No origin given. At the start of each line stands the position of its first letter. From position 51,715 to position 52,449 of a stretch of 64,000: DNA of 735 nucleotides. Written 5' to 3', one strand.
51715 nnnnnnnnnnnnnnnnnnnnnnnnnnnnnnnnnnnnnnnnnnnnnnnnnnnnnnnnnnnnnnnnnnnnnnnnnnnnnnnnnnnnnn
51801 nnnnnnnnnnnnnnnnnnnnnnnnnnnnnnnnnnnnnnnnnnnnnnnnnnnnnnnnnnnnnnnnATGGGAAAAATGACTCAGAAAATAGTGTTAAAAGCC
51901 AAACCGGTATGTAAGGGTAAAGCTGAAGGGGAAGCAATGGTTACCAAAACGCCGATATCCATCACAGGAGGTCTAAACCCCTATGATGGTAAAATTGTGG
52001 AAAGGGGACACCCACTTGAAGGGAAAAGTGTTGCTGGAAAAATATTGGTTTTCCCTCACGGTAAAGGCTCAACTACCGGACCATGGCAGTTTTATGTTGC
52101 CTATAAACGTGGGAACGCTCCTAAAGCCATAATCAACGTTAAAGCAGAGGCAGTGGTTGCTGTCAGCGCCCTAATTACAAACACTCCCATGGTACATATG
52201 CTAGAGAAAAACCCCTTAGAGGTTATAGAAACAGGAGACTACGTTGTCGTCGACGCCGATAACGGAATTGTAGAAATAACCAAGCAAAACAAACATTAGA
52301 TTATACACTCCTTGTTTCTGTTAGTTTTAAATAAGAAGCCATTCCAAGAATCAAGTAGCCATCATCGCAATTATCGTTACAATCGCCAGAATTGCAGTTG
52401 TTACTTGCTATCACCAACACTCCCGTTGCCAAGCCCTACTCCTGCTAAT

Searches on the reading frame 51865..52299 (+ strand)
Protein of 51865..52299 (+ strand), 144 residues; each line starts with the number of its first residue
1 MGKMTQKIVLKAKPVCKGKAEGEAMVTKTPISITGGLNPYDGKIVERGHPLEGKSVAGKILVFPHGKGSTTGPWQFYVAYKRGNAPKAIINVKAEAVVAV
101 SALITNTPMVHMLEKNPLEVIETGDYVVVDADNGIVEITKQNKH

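Call 6: search_protein_families(library=pfam, proteins=[window:51865-52299:+])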
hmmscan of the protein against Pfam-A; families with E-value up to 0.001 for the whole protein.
window:51865-52299:+ (144 aa): 1 family
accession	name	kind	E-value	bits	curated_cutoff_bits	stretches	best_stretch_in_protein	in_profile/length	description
PF01989.23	AcnX_swivel_put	-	1.1e-27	96.1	27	1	31-110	1-80/80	Aconitase X swivel domain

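Call 26: search_solved_structures(query=window:51865-52299:+, show_alignments=2)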
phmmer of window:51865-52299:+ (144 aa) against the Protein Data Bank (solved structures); distinct sequences matched with E-value up to 0.001: 5.
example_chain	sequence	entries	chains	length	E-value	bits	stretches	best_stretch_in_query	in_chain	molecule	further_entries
2hi6_A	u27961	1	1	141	3.1e-31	111.3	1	12-142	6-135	UPF0107 protein AF0055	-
7cnr_B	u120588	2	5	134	2.2e-29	105.3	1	10-140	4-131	UPF0107 protein TK1248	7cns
7cnp_A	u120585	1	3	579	1.6e-12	50.6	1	11-105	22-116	cis-3-hydroxy-L-proline dehydratase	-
7d2r_A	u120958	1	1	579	1.6e-12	50.6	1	11-105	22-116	cis-3-hydroxy-L-proline dehydratase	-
7cnq_A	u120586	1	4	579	4.3e-12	49.3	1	11-105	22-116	cis-3-hydroxy-L-proline dehydratase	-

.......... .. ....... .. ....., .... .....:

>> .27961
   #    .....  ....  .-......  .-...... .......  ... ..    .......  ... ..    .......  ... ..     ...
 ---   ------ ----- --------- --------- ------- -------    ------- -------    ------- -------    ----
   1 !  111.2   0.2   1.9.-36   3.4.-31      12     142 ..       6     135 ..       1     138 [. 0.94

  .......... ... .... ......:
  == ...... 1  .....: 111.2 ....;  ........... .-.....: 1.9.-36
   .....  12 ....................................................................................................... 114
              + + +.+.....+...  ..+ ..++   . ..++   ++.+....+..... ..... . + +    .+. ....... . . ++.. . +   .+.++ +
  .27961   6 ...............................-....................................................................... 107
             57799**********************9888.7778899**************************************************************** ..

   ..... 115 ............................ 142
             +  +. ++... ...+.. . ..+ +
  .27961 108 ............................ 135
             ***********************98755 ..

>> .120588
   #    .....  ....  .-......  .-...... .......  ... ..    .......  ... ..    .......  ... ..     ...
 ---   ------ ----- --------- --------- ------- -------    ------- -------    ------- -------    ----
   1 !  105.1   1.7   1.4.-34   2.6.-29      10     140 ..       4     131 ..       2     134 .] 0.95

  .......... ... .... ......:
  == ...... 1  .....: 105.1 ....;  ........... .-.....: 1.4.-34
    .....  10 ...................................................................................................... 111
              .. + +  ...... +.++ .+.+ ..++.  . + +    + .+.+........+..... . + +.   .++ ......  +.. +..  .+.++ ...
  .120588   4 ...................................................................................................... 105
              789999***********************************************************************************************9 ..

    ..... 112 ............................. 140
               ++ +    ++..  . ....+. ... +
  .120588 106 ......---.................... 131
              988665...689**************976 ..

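Call 35: search_protein_families(library=ncbifam, proteins=[window:51865-52299:+], max_evalue=0.00001)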
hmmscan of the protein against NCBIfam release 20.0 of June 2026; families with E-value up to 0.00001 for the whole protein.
window:51865-52299:+ (144 aa): 2 families
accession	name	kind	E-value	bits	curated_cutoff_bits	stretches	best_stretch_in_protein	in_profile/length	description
NF003046.0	PRK03955.1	equivalog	5.8e-41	139.5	163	1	9-140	3-131/132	DUF126 domain-containing protein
NF051439.1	C3LHypDHLhpIPSEAE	equivalog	4e-18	65.1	700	1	15-107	3-95/555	cis-3-hydroxy-L-proline dehydratase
